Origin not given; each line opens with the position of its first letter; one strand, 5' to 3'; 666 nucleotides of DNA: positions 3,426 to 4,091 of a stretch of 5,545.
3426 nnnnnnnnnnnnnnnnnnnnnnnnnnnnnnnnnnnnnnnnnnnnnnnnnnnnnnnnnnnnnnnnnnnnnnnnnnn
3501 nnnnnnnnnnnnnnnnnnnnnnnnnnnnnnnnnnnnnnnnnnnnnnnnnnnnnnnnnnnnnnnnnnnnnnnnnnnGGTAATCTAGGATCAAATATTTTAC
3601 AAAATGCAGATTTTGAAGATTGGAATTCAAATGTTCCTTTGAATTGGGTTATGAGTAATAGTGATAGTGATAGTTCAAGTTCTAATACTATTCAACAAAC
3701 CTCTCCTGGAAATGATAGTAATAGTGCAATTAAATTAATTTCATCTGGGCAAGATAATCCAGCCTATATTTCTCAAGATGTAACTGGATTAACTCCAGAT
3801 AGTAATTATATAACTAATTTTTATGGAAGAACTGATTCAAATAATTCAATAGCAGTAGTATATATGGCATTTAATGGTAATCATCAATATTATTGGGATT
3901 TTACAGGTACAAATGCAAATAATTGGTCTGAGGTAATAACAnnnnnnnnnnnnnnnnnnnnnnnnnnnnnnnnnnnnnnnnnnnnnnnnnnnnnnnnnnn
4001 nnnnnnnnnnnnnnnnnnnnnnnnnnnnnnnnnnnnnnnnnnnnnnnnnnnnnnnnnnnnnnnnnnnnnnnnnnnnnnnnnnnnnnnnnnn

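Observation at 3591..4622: Second nested pair (module F inside module E), split at the same loop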

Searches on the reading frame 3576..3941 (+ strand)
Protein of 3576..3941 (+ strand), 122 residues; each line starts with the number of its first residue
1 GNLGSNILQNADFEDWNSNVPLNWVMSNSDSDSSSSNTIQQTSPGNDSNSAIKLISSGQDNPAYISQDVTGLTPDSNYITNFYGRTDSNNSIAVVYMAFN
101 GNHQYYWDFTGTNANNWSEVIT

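Call 69: search_protein_families(library=pfam, proteins=[window:3576-3941:+], max_evalue=1)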
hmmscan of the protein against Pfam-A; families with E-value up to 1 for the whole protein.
window:3576-3941:+ (122 aa): 0 families
